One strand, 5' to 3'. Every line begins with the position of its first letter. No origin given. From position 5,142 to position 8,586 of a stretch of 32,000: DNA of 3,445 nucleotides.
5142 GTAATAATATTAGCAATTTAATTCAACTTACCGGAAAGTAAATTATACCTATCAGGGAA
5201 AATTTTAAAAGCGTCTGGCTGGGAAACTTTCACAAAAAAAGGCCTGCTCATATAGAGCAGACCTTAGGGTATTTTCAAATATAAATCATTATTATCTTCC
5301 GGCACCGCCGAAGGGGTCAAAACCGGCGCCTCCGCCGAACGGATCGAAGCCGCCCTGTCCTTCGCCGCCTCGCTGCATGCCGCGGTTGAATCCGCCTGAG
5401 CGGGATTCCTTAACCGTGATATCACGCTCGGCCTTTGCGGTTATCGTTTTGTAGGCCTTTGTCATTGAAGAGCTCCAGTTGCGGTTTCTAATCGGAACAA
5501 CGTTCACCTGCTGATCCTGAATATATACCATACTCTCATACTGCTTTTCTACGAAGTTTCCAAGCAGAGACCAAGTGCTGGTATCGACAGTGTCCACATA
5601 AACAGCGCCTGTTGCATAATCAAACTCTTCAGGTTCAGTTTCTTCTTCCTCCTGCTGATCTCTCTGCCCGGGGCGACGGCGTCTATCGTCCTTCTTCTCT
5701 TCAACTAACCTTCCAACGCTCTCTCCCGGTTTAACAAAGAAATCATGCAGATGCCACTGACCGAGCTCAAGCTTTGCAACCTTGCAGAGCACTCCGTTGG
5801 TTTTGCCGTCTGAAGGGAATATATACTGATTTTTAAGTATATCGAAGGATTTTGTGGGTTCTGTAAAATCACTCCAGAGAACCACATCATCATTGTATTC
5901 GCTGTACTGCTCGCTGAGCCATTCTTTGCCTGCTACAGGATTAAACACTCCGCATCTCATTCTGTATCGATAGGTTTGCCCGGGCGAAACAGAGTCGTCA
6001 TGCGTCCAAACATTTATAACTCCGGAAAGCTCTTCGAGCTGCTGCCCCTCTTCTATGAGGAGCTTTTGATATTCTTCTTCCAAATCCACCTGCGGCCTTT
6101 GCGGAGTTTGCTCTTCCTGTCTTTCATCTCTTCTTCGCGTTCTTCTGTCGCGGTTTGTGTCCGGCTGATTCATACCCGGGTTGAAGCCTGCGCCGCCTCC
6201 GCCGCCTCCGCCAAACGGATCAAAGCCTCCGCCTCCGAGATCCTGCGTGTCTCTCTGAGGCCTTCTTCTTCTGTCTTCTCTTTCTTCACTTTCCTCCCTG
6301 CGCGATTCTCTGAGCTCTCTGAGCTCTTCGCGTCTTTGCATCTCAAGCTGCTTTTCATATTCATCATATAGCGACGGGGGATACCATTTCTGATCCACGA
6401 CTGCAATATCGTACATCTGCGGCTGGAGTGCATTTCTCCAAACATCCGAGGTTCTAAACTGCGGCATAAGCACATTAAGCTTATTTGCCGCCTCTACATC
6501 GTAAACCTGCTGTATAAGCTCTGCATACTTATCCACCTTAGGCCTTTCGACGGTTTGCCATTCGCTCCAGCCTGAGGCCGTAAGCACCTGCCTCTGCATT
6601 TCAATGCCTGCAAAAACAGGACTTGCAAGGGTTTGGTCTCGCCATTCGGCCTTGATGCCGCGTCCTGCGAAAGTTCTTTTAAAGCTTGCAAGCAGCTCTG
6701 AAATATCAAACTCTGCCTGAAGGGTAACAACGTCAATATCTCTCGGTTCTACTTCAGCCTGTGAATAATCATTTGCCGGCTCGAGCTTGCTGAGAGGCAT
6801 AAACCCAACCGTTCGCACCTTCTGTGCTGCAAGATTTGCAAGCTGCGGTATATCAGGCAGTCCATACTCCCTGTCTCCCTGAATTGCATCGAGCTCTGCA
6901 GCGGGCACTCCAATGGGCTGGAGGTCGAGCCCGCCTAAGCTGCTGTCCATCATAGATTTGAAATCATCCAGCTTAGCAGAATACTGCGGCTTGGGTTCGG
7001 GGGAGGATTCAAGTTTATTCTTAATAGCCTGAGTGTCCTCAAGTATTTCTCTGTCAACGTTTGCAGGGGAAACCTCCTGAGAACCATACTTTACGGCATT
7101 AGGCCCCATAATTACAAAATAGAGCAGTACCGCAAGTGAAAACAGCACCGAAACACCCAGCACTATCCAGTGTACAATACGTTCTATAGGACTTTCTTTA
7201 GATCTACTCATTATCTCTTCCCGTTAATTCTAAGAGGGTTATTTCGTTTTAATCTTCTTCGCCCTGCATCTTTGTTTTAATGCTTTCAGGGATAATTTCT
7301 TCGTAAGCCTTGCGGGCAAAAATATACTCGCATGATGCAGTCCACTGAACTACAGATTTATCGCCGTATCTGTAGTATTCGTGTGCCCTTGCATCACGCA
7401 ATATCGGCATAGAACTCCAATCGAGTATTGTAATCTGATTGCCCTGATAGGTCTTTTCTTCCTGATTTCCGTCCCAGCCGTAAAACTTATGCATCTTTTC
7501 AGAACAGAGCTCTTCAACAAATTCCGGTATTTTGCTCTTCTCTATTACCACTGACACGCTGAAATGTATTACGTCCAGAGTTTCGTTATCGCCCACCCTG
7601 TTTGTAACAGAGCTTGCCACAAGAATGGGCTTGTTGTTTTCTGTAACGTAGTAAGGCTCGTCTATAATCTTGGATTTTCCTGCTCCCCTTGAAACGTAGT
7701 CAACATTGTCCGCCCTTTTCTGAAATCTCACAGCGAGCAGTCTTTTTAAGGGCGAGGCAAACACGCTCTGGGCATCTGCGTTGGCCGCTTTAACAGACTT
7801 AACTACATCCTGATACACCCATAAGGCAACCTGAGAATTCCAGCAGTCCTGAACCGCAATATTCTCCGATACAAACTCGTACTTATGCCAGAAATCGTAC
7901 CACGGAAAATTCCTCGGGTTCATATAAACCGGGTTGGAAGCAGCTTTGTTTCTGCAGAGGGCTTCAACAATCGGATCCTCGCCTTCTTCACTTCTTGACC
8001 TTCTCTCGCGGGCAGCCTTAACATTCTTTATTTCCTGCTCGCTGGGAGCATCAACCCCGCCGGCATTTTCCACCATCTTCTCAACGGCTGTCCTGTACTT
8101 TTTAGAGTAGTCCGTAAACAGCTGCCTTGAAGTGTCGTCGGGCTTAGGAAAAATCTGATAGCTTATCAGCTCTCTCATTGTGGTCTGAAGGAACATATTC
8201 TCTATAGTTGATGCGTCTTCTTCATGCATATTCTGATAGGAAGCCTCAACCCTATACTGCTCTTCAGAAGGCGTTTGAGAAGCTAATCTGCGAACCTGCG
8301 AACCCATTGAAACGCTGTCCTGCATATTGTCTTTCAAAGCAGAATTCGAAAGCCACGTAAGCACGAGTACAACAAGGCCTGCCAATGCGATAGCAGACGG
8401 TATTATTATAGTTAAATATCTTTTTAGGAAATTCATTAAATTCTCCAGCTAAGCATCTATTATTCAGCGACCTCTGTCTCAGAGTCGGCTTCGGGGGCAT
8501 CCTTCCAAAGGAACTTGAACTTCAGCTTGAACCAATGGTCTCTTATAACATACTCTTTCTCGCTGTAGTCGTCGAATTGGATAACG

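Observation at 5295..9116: Exact FDPFGG motif repeated five times across two proteins of the same operon, embedded in poly-Gly and charged disordered tracts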

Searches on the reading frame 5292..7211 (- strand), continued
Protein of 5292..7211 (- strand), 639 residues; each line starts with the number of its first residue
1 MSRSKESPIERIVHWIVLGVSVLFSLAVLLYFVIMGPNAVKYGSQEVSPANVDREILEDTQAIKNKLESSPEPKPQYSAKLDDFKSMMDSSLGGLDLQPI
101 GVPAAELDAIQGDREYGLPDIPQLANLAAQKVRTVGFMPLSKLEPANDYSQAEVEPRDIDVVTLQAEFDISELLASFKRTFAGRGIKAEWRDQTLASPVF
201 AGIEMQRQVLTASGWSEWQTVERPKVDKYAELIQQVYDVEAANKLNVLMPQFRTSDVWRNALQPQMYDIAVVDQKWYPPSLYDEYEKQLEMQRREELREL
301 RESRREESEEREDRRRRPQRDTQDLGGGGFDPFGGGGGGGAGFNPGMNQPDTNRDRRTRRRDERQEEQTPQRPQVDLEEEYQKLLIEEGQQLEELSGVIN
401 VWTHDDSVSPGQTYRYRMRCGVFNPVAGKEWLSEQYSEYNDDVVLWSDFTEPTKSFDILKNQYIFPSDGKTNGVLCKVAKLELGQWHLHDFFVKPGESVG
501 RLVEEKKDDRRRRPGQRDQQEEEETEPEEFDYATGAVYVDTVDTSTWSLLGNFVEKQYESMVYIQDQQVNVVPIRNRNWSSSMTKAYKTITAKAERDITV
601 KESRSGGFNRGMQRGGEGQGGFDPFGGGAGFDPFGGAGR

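Call 35: fold_search(model_id=the predicted structure, library=pdb)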
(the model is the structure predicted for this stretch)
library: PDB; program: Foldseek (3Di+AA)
matches with E <= 10: 390; with E <= 0.001: 0
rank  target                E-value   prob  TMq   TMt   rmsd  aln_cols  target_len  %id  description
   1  7b28_C                1.2e-01  0.23  0.08  0.24  18.6       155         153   14  Complement inhibitor CirpA3 from Rhipicephalus pulchellus (released 2021-12-08)
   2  9gzk_E                1.2e-01  0.10  0.06  0.06  16.2       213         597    8  Crystal structure of the L. monocytogenes RmlT in complex with 4-RboP-(CH2)6NH2 (released 2024-12-18)
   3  6j6y_C                1.4e-01  0.10  0.06  0.14  16.0       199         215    8  FGFR4 D2 - Fab complex (released 2019-08-07)
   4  2gop_A                1.5e-01  0.09  0.06  0.11  19.6       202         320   10  The beta-propeller domain of the Trilobed protease from Pyrococcus furiosus reveals an open velcro topology (released 2007-01-23)
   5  5mp6_L                1.6e-01  0.08  0.06  0.13  16.9       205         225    8  Structure of the Unliganded Fab from HIV-1 Neutralizing Antibody CAP248-2B that Binds to the gp120 C-terminus - gp41 I (released 2016-12-28)
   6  8d6a_A                1.7e-01  0.08  0.06  0.09  14.7       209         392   10  Cryo-EM structure of human LIF signaling complex: model containing the interaction core region (released 2023-03-29)
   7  3qhf_L                2.1e-01  0.08  0.05  0.14  16.8       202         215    9  Crystal Structure of Fab del2D1, a deletion variant of anti-influenza antibody 2D1 (released 2011-02-16)
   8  7b28_F                2.3e-01  0.16  0.08  0.23  18.1       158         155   14  Complement inhibitor CirpA3 from Rhipicephalus pulchellus (released 2021-12-08)
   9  8bz7_B                2.4e-01  0.08  0.06  0.07  16.4       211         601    7  Crystal structure of the L. monocytogenes RmlT in complex with TDP-rhamnose (released 2023-12-27)
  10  8bz7_E                2.5e-01  0.07  0.06  0.06  16.4       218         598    7  Crystal structure of the L. monocytogenes RmlT in complex with TDP-rhamnose (released 2023-12-27)
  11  8bz8_E                2.5e-01  0.07  0.06  0.06  16.1       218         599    6  Crystal structure of the L. monocytogenes RmlT D198A variant in complex with TDP-rhamnose (released 2023-12-27)
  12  5e52                  2.7e-01  0.13  0.07  0.14  14.3       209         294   10  Crystal structure of human CNTN5 FN1-FN3 domains (released 2016-08-31)
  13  7b28_A                2.8e-01  0.18  0.09  0.26  18.6       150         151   17  Complement inhibitor CirpA3 from Rhipicephalus pulchellus (released 2021-12-08)
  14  8bz5_A                3.0e-01  0.07  0.06  0.07  16.5       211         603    7  Crystal structure of the L. monocytogenes RmlT in complex with HEPES (released 2023-12-27)
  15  3r4r_B                3.3e-01  0.04  0.07  0.12  22.8       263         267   11  Crystal structure of a fimbrial assembly protein (BDI_3522) from Parabacteroides distasonis ATCC 8503 at 2.38 A resolu (released 2011-03-30)
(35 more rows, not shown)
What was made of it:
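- Tried and rejected: Foldseek of the third protein gave nothing below E = 0.1 (call 35).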

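Call 44: search_solved_structures(query=A1, max_evalue=10)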
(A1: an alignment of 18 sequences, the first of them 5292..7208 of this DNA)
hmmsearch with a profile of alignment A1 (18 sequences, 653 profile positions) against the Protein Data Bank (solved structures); distinct sequences matched with E-value up to 10: 12.
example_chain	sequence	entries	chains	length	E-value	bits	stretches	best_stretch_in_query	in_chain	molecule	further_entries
9f07_C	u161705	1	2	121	0.009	17.7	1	260-346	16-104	Stathmin-4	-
2pk2_A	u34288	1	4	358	0.42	12.2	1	290-361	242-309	Cyclin-T1, Protein Tat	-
9ph2_A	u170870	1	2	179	0.42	12.1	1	196-246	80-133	Thiol:disulfide interchange protein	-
7cu3_B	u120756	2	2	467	0.5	11.9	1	290-329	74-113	Transmembrane protein FAM155A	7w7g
3hd5_A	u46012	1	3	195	0.58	11.7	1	196-246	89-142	Thiol:disulfide interchange protein dsbA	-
3p8c_D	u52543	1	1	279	0.7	11.4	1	312-382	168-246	Wiskott-Aldrich syndrome protein family member 1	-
6hts_R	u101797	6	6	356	0.78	11.3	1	282-347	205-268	INO80 complex subunit B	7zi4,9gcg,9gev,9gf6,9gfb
9ge5_H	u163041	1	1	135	0.85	11.1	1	293-347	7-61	INO80 complex subunit B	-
2l6h_A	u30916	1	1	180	2.4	9.6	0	278-356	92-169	Focal adhesion kinase 1, linker, Paxillin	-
9y6s_5s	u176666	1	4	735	3.9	8.9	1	276-358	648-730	EF-hand domain-containing protein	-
6kn8_T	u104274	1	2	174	4.7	8.7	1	293-377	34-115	Troponin T, cardiac muscle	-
6kn7_T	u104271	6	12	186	9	7.8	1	293-377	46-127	Troponin T, cardiac muscle | Isoform 4 of Troponin T, cardiac muscle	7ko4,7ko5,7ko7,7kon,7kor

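Call 96: search_protein_representatives(alignment_id=A1)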
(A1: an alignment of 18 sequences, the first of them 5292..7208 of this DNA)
Query: 18 sequences, 653 profile positions. Proteins with E-value up to 0.001 (for the whole library): 3017; up to 1e-10: 2270; up to 1e-30: 1005. The best 150 are listed.
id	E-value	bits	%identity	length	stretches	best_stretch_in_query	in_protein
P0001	8.3e-248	840.6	-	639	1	1-651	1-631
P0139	6.8e-240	814.4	-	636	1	1-652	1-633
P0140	7.6e-237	804.3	-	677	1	1-642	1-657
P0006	6.8e-232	788.0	-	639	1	1-650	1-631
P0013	6.3e-231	784.8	-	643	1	1-647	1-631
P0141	1.3e-225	767.2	-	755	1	3-644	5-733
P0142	2.7e-222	756.3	-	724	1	1-629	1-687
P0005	5.5e-222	755.2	-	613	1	1-648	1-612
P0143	2.4e-217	739.9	-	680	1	4-639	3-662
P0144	1.8e-214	730.4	-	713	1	1-643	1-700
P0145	6.6e-214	728.5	-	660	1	1-648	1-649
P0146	1.2e-213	727.7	-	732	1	3-633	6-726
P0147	2.6e-213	726.6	-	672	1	1-632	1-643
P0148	3.0e-213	726.4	-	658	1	1-640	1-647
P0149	1.8e-212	723.8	-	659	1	1-638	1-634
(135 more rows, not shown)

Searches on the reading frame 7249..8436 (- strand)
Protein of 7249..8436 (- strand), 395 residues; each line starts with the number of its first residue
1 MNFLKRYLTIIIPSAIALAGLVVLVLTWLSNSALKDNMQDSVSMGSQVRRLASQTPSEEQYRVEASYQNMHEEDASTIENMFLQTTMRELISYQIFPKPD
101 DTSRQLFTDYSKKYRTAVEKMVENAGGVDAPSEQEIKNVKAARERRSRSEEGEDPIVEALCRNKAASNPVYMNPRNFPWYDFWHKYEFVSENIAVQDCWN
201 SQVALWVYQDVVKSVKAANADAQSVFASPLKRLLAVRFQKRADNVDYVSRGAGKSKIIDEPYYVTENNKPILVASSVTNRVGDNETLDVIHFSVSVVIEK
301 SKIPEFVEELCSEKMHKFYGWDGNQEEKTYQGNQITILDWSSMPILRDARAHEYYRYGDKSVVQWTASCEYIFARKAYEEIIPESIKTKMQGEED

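Call 3: search_protein_families(library=pfam, proteins=[window:7249-8436:-], max_evalue=0.1)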
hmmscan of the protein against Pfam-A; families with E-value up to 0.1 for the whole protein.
window:7249-8436:- (395 aa): 1 family
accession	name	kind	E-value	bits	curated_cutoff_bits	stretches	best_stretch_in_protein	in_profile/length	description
PF12995.12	DUF3879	-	0.098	12.7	27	0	110-140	19-49/181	Domain of unknown function, E. rectale Gene description (DUF3879)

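Call 4: search_protein_families(library=ncbifam, proteins=[window:7249-8436:-], max_evalue=0.1)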
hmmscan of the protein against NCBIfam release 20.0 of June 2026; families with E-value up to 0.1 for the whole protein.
window:7249-8436:- (395 aa): 0 families

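Call 6: search_solved_structures(query=window:7249-8436:-, max_evalue=10, show_alignments=2)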
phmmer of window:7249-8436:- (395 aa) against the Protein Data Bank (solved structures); distinct sequences matched with E-value up to 10: 1.
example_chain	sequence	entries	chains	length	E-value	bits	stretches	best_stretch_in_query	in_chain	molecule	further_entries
6qvk_1A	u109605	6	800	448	0.75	11.8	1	12-111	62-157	Major capsid protein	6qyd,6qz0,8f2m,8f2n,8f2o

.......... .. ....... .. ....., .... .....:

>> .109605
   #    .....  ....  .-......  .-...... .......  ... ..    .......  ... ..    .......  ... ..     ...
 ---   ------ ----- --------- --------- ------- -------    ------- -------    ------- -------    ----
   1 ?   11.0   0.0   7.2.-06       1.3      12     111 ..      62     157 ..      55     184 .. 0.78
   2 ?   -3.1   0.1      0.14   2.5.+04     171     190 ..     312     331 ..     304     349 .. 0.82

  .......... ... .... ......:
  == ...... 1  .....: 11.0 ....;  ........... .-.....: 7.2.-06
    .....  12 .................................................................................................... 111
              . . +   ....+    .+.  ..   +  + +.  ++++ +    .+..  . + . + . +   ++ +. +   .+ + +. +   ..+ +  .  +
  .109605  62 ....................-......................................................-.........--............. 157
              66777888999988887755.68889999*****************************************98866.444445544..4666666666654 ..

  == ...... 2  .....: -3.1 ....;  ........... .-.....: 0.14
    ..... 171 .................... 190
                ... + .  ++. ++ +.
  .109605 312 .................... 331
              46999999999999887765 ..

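Call 43: search_solved_structures(query=A2, max_evalue=10, show_alignments=1)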
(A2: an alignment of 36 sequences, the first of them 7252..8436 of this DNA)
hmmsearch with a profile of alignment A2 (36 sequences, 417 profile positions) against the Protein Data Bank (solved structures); distinct sequences matched with E-value up to 10: 6.
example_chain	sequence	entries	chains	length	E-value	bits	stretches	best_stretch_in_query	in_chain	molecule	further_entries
3h7h_B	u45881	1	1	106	0.07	14.8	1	194-232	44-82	Transcription elongation factor SPT5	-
6m6z_A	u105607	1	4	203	0.3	12.7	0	22-70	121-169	TMH4C4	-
9eh1_Z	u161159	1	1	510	0.91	11.2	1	194-232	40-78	Transcription elongation factor SPT5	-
7lxy_E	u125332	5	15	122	1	10.9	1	167-212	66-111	S2M11 Fab Heavy Chain variable region | S2M11 Fab heavy chain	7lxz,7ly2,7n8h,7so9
7k43_H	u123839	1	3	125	1.1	10.9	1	167-212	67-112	S2M11 Fab fragment (heavy chain)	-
7t9b_H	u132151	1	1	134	1.5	10.4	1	170-222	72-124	GT5-d42.16 Fab Heavy Chain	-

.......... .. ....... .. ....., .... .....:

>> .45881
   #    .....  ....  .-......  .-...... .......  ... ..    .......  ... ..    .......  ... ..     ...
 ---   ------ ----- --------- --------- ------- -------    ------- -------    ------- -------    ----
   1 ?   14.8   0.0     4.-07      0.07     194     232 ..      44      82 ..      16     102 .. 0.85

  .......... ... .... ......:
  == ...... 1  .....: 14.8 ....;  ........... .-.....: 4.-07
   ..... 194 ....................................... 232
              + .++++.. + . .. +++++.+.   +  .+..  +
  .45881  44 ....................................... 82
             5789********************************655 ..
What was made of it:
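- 7249..8436 (-): Gene for the 395-aa bitopic middle protein. It is always found between the other two, is the best conserved of the three, and carries no motif. No Pfam, NCBIfam or PDB match (calls 3, 4, 6, 43).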
